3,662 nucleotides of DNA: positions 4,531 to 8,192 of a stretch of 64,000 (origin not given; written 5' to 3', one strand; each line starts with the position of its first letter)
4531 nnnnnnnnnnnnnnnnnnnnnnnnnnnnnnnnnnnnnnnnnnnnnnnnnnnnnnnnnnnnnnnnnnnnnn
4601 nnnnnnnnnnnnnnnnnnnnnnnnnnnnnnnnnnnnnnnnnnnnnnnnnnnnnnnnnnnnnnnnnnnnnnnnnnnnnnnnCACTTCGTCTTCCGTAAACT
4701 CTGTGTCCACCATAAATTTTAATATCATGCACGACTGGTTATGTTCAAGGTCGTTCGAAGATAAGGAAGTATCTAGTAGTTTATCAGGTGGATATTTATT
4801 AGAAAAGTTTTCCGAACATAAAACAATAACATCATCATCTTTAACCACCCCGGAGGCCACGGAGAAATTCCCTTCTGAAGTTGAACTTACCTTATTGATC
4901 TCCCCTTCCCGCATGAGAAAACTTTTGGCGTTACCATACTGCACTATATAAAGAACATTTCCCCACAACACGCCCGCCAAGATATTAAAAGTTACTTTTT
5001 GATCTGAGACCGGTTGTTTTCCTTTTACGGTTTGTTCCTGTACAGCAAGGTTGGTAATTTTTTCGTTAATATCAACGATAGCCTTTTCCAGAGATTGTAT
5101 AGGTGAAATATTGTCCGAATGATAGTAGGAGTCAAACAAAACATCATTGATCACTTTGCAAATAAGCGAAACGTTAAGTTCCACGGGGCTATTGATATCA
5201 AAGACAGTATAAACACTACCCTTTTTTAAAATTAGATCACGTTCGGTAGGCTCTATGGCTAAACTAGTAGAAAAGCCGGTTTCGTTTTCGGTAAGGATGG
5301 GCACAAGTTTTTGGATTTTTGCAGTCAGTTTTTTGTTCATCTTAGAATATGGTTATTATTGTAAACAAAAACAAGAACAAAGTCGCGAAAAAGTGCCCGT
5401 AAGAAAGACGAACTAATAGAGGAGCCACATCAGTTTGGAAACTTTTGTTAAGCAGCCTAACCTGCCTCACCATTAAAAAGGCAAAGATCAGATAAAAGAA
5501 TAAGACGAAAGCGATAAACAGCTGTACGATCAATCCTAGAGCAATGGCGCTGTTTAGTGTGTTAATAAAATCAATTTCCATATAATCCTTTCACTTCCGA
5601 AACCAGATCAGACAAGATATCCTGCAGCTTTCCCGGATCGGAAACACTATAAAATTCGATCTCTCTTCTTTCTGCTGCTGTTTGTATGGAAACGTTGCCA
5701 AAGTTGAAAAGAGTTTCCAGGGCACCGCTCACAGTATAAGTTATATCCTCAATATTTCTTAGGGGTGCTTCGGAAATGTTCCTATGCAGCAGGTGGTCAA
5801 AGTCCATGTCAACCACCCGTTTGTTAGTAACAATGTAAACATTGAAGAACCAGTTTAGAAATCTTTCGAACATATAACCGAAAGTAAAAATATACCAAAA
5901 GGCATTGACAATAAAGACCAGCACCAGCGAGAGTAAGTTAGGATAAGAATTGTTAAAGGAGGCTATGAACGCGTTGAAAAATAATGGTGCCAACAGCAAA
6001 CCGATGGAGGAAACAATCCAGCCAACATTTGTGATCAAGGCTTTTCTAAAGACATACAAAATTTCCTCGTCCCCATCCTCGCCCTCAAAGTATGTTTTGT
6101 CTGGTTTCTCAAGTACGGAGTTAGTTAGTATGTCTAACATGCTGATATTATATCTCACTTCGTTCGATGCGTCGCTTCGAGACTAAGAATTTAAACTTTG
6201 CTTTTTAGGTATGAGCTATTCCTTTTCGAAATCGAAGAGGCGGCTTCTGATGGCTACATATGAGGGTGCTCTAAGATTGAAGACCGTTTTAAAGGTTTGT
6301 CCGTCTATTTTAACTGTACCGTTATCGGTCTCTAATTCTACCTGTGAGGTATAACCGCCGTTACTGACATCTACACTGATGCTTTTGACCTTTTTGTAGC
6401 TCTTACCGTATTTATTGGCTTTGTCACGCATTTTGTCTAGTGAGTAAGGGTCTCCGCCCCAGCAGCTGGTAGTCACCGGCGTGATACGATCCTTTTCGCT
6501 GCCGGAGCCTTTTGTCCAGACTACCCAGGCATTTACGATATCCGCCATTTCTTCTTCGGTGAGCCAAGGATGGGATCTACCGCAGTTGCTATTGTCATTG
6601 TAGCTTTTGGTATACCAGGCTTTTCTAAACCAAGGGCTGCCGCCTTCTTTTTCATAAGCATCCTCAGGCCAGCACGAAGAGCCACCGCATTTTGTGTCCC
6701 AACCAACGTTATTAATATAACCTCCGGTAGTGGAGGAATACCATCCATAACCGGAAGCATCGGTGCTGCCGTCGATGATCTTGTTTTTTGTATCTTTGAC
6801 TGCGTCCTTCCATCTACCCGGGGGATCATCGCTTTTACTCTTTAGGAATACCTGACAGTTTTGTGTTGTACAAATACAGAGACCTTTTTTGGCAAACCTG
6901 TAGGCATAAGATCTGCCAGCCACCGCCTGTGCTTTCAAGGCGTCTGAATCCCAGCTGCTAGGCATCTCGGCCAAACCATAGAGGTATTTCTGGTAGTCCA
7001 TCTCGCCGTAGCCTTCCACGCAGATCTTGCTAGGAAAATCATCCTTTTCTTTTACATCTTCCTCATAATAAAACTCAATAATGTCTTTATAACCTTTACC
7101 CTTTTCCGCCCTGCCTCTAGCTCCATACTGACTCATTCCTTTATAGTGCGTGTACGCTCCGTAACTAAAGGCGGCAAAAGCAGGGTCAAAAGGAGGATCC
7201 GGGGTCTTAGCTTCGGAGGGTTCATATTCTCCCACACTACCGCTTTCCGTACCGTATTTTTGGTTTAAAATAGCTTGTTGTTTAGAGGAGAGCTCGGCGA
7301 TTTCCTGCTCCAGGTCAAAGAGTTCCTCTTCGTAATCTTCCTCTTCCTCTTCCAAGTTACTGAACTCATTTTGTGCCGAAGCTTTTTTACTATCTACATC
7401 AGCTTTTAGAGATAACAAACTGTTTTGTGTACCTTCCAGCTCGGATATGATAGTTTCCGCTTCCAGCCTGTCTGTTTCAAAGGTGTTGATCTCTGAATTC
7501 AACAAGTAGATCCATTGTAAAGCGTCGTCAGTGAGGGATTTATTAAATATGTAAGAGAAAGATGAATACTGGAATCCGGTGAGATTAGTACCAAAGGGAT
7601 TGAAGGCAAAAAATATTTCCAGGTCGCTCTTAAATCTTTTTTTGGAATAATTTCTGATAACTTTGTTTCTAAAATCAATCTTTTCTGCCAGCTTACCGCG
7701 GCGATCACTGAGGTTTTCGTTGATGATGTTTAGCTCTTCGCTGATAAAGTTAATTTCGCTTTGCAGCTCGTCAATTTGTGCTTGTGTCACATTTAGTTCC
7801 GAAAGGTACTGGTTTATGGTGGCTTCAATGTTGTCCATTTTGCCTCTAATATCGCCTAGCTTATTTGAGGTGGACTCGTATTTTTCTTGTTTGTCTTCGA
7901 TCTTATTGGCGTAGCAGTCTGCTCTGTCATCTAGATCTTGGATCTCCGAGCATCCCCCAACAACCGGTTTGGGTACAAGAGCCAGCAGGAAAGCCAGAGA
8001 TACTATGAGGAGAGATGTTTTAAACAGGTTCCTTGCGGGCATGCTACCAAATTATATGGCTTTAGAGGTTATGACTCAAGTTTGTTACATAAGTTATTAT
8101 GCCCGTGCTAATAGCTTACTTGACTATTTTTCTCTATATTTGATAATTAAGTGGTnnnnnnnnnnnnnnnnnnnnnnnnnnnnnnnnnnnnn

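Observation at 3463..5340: Receptor-like membrane protein: cytoplasmic PP2C/SpoIIE-like domain fused through a TM helix to an extracellular beta-propeller-repeat domain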

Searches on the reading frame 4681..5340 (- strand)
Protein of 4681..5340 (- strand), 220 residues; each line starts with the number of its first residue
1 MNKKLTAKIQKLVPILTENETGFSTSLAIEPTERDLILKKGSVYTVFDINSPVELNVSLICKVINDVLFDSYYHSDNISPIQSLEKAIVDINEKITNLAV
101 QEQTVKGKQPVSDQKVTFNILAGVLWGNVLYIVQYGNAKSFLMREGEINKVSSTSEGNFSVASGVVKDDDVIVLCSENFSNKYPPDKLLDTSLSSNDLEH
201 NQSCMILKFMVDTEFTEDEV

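Call 38: predict_structure(alignment_id=A2)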
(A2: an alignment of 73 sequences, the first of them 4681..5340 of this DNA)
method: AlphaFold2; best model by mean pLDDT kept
length: 220 residues; sequences in the alignment: 73
mean_pLDDT: 90.7   pTM: 0.86
mean pLDDT of the five models: 90.7, 90.4, 90.2, 89.7, 89.5
residues with pLDDT >= 90: 163; 70-90: 42; 50-70: 12; < 50: 3
segments of 3 or more residues with pLDDT < 50: none
pLDDT, mean of each block of 10 residues (from residue 1): 77 97 96 88 97 96 97 90 96 94 80 83 94 97 93 91 94 97 88 92 96 61
secondary structure, 60 per line:
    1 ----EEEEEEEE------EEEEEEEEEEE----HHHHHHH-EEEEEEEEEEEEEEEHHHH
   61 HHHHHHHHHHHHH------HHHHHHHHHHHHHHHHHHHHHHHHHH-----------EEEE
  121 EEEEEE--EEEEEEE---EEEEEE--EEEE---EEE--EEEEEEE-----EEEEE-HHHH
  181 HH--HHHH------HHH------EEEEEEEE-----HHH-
elements in order: E5-12 E19-29 H34-40 E42-56 H57-73 H80-105 E117-126 E129-135 E139-144 E147-150 E154-156 E159-165 E171-175 H177-182 H185-188 E204-211

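Call 46: search_solved_structures(query=A4, max_evalue=10, show_alignments=4)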
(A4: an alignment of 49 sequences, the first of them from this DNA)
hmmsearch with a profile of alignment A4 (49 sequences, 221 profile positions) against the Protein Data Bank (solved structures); distinct sequences matched with E-value up to 10: 29.
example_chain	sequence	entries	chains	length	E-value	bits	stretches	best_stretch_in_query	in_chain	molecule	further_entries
6ihl_A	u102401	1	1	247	0.014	18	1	60-150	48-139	Phosphorylated protein phosphatase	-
6ihw_A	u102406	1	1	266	0.018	17.7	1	60-150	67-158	Phosphorylated protein phosphatase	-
6ihv_A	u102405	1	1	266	0.018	17.7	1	60-150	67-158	Phosphorylated protein phosphatase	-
6ihr_A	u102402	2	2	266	0.018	17.7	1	60-150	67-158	Phosphorylated protein phosphatase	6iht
6ihs_A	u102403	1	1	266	0.018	17.7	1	60-150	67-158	Phosphorylated protein phosphatase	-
5f1m_A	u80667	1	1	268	0.018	17.7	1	60-150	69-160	Phosphorylated protein phosphatase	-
6ihu_A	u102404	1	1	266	0.019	17.6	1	60-150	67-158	Phosphorylated protein phosphatase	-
1txo_A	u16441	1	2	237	0.026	17.2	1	84-148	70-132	Putative Bacterial Enzyme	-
7l4j_A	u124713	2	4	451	0.032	16.9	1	83-146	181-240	Protein phosphatase 1H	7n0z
2cm1_A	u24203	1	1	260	0.033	16.8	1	84-148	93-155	SERINE THREONINE PROTEIN PHOSPHATASE PSTP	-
9hab_A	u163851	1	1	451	0.038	16.6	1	83-145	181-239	PPM1H metal-dependent Ser/Thr phosphatase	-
2i0o_A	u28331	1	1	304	0.048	16.3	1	105-149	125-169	Ser/Thr phosphatase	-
7l4i_A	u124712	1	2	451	0.072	15.7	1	83-146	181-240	Protein phosphatase 1H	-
2j82_A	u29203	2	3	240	0.075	15.7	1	60-150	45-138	PROTEIN SERINE-THREONINE PHOSPHATASE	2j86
5iti_A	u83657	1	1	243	0.077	15.6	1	60-150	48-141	Protein serin-threonin phosphatase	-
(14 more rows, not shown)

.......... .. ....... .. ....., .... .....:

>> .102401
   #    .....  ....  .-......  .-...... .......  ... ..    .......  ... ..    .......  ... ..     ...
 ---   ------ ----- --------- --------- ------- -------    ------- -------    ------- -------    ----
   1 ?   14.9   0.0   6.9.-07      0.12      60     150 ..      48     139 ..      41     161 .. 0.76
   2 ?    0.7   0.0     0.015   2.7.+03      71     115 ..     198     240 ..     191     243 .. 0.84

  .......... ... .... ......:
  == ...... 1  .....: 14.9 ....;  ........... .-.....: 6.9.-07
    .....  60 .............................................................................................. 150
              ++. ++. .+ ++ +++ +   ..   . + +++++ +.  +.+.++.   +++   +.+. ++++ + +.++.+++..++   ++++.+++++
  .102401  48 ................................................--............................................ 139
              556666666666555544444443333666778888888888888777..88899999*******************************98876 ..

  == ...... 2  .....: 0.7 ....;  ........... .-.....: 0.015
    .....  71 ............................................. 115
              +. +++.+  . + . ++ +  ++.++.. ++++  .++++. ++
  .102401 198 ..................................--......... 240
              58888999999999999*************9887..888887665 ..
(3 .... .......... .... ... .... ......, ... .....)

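Call 69: find_homologous_proteins(query=A4, max_evalue=0.001)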
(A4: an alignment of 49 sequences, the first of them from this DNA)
Query A4 (49 sequences) (220 aa, profile of the alignment): 14 proteins with E <= 0.001 among 7601 candidates.
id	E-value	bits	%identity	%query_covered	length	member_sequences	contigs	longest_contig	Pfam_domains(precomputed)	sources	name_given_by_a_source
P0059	4.8e-70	253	71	100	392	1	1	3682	-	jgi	-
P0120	6.7e-70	253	48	100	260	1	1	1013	-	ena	-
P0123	6.3e-65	237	53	84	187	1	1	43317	-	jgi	jgi:hypothetical protein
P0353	5.6e-62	227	46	95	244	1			-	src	-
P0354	8.5e-62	226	45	100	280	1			-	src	-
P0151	2.6e-61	225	43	100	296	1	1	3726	-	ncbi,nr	ncbi:MAG TPA: hypothetical protein ENN92_00315, partial [candidate division WWE3 bacterium]|nr:hypot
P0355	2.5e-59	218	42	100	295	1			-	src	-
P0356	7.1e-55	204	44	83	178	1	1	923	-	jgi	-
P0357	2.8e-53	199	52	74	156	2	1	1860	-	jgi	-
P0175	4.4e-45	172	50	63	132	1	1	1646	-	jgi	jgi:hypothetical protein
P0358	8.7e-40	154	49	58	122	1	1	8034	-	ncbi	ncbi:hypothetical protein ACFL13_02825, partial [Patescibacteria group bacterium]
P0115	2.9e-30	123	75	45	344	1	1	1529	-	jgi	jgi:hypothetical protein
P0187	4.6e-30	123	48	48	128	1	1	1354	-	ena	-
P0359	4.7e-29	119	50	59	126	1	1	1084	-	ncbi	-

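Call 71: fold_search(model_id=the predicted structure, library=pdb)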
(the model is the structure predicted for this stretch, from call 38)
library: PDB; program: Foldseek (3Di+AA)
matches with E <= 10: 696; with E <= 0.001: 128
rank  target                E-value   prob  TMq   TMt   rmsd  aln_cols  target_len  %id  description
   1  6jkv_A                6.1e-09  1.00  0.56  0.54   6.1       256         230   13  PppA, a key regulatory component of T6SS in Pseudomonas aeruginosa (released 2019-06-26)
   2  6jkv_B                1.9e-08  1.00  0.58  0.56   6.1       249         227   13  PppA, a key regulatory component of T6SS in Pseudomonas aeruginosa (released 2019-06-26)
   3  5mqh                  2.0e-08  1.00  0.52  0.50   6.9       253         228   10  Structure of the Phosphatase Domain of the Cell Fate Determinant SpoIIE from Bacillus subtilis in a crystal form without (released 2017-05-31)
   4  1txo_B                2.4e-08  1.00  0.55  0.52   5.9       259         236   11  Crystal structure of the Mycobacterium tuberculosis serine/threonine phosphatase PstP/Ppp at 1.95 A. (released 2004-11-23)
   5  2cm1                  3.8e-08  1.00  0.59  0.57   5.7       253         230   11  Crystal structure of the catalytic domain of serine threonine protein phosphatase PstP in complex with 2 Manganese ions. (released 2007-06-12)
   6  1txo_A                1.1e-07  1.00  0.54  0.52   6.3       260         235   12  Crystal structure of the Mycobacterium tuberculosis serine/threonine phosphatase PstP/Ppp at 1.95 A. (released 2004-11-23)
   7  2j82                  2.2e-07  1.00  0.55  0.54   6.6       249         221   10  Structural analysis of the PP2C Family Phosphatase tPphA from Thermosynechococcus elongatus (released 2007-11-06)
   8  2xzv                  2.3e-07  1.00  0.58  0.54   5.9       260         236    9  The cyanobacterial PP2C-like phosphatase tPphA requires three metals in the catalytic center for efficient catalysis (released 2011-02-09)
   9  6ihu                  2.6e-07  1.00  0.62  0.62   5.6       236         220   10  Crystal structure of bacterial serine phosphatase bearing R161A mutation (released 2019-08-07)
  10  2y09                  2.6e-07  1.00  0.55  0.52   6.5       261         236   10  The cyanobacterial PP2C-like phosphatase tPphA requires three metals in the catalytic center for efficient catalysis (released 2011-02-09)
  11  5d2u                  2.9e-07  1.00  0.56  0.52   6.4       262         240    9  Crystal structure of tPphA Variant - H39A (released 2016-05-04)
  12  2pk0_A                3.9e-07  1.00  0.53  0.48   6.5       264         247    9  Structure of the S. agalactiae serine/threonine phosphatase at 2.65 resolution (released 2007-06-12)
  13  2jfs                  4.3e-07  1.00  0.52  0.50   6.6       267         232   10  Crystal structure of the PPM Ser-Thr phosphatase MsPP from Mycobacterium smegmatis in complex with cacodylate (released 2007-07-24)
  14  2j86_B                4.8e-07  1.00  0.56  0.53   6.6       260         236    9  Structural analysis of the PP2C Family Phosphatase tPphA of Thermosynechococcus elongatus (released 2007-11-06)
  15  2j86_A                4.8e-07  1.00  0.55  0.52   6.8       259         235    8  Structural analysis of the PP2C Family Phosphatase tPphA of Thermosynechococcus elongatus (released 2007-11-06)
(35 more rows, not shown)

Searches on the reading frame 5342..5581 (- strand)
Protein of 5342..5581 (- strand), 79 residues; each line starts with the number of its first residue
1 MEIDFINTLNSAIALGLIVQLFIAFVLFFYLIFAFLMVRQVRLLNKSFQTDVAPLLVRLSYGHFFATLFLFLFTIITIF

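Call 3: search_protein_families(library=pfam, proteins=[window:5342-5581:-], max_evalue=1)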
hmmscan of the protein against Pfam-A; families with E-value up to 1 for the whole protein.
window:5342-5581:- (79 aa): 2 families
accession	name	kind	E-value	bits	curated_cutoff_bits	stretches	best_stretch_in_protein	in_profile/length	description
PF18901.5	DUF5657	-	3.2e-16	59.7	25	1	18-77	1-60/61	Family of unknown function (DUF5657)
PF05569.17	Peptidase_M56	-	0.066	12.8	31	1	8-49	95-134/296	BlaR1 peptidase M56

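Call 4: search_protein_families(library=ncbifam, proteins=[window:5342-5581:-], max_evalue=1)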
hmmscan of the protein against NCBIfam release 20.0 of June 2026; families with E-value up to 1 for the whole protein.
window:5342-5581:- (79 aa): 0 families

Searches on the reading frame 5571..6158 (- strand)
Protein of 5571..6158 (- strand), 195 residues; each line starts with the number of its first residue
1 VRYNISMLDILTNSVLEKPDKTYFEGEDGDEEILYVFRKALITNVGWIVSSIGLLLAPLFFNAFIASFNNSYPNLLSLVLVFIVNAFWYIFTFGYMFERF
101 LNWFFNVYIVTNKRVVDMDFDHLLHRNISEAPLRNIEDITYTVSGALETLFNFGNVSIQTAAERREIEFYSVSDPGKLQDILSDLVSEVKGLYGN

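Call 3: search_protein_families(library=pfam, proteins=[window:5571-6158:-], max_evalue=1)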
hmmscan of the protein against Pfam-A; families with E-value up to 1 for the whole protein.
window:5571-6158:- (195 aa): 2 families
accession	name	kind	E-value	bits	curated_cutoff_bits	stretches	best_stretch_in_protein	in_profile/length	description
PF03703.20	bPH_2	-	5.2e-05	23.8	22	1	107-182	5-78/78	Bacterial PH domain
PF14470.12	bPH_3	-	0.0014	19.5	23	1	95-168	9-79/95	Bacterial PH domain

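Call 4: search_protein_families(library=ncbifam, proteins=[window:5571-6158:-], max_evalue=1)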
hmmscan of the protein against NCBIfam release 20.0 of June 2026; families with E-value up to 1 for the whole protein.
window:5571-6158:- (195 aa): 0 families

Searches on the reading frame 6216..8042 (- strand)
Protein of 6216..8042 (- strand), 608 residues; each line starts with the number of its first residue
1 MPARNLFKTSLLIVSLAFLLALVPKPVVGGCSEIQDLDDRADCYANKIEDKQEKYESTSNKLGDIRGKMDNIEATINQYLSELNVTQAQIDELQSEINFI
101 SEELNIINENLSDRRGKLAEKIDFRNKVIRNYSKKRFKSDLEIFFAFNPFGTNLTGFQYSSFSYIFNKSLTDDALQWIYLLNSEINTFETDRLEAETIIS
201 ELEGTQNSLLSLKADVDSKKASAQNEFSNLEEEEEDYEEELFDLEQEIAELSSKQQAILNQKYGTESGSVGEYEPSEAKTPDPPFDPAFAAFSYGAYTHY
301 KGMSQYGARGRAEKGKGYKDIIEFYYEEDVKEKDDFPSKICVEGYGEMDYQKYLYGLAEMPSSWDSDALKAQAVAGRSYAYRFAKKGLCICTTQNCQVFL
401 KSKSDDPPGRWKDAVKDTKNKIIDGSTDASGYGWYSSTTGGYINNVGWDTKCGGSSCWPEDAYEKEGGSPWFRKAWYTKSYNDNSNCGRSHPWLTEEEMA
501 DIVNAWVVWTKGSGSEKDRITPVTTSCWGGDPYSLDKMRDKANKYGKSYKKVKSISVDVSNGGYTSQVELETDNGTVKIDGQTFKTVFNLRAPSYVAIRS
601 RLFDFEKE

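Call 3: search_protein_families(library=pfam, proteins=[window:6216-8042:-], max_evalue=1)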
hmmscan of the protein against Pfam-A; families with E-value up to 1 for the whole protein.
window:6216-8042:- (608 aa): 30 families (the best 25 are shown)
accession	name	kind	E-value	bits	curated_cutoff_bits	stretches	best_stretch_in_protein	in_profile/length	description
PF08486.15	SpoIID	-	2.6e-15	57.3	23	1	347-423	10-95/97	Stage II sporulation protein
PF07926.17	TPR_MLP1_2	-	0.00017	22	36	2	198-261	62-125/129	TPR/MLP1/MLP2-like protein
PF14932.11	HAUS-augmin3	-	0.00031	20.8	29.4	2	33-123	74-164/260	HAUS augmin-like complex subunit 3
PF07889.17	DUF1664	-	0.0014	19.1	34.6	1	156-255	25-124/124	Protein of unknown function (DUF1664)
PF17675.6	APG6_N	-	0.0055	17.6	45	2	33-110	17-96/132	Apg6 coiled-coil region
PF05266.19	DUF724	-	0.0094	16.3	38.4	1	176-260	68-151/188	Protein of unknown function (DUF724)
PF11932.13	DUF3450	-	0.0098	15.7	32.6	1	38-112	15-89/241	Protein of unknown function (DUF3450)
PF01923.23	Cob_adeno_trans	-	0.014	15.9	24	1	181-259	35-124/171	Cobalamin adenosyltransferase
PF23991.1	DUF7310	-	0.018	16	40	0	219-258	17-56/83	Coiled-coil region of unknown function (DUF7310)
PF10146.14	zf-C4H2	-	0.028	15.4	34.5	1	181-289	64-169/240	Zinc finger-containing protein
PF13851.11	GAS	-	0.041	13.7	32.3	2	181-260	59-134/200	Growth-arrest specific micro-tubule binding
PF02050.21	FliJ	-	0.067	13.9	28.4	1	45-121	4-85/123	Flagellar FliJ protein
PF06818.20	Fez1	-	0.074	14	34.4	0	200-263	45-111/199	Fez1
PF05531.17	NPV_P10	-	0.15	13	29.8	0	41-77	20-66/75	Nucleopolyhedrovirus P10 protein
PF08286.16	Spc24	-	0.15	12.7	25.3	1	216-261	2-45/109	Spc24 subunit of Ndc80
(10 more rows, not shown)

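Call 4: search_protein_families(library=ncbifam, proteins=[window:6216-8042:-], max_evalue=1)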
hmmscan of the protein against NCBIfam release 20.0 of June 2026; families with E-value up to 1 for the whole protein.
window:6216-8042:- (608 aa): 30 families (the best 25 are shown)
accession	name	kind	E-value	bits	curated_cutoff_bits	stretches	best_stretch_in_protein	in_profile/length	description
TIGR02669.1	SpoIID_LytB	domain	1e-23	84.7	83.3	2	347-446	5-107/270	SpoIID/LytB domain-containing protein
TIGR02870.1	spore_II_D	equivalog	8.4e-16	58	234.75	2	297-328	301-332/338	stage II sporulation protein D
TIGR02168.1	SMC_prok_B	equivalog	2.8e-05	22.1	567.35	2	43-117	229-918/1181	chromosome segregation protein SMC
TIGR02169.1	SMC_prok_A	equivalog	5e-05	21.2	729.4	2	32-136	372-476/1165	chromosome segregation protein SMC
NF045487.1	ASRP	equivalog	6.6e-05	21.7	300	2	37-123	175-418/593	archaea-specific SMC-related protein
NF041035.1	Rad50_Halo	equivalog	0.00021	19.8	1000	1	33-136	545-647/883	DNA double-strand break repair ATPase Rad50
NF041034.1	Rad50_Sulf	equivalog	0.00028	18.9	1000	1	45-131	502-584/872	DNA double-strand break repair ATPase Rad50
TIGR01843.1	type_I_hlyD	subfamily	0.00068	18.7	208.65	1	42-107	121-183/422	HlyD family type I secretion periplasmic adaptor subunit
NF002572.0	PRK02224.1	equivalog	0.00076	17.9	1087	1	34-127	546-638/888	DNA double-strand break repair ATPase Rad50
TIGR04523.1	Mplasa_alph_rch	subfamily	0.0045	15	270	2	42-131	235-325/745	helix-rich protein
NF038218.1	IcmG_DotF_IVB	equivalog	0.0051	16.5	200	1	61-118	118-175/266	type IVB secretion system protein IcmG/DotF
NF046104.1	PptglHdxlasePcsB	equivalog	0.0057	15.9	450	2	41-120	27-106/400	peptidoglycan hydrolase PcsB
TIGR00636.1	PduO_Nterm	equivalog_domain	0.0075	16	108.45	1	64-136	26-96/171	cob(I)yrinic acid a,c-diamide adenosyltransferase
NF003034.1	PRK03918.1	equivalog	0.011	13.7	700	2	53-118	158-223/878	DNA double-strand break repair ATPase Rad50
NF038350.1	taxis_HmpF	equivalog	0.012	14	200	1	33-111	474-552/553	pilus motility taxis protein HmpF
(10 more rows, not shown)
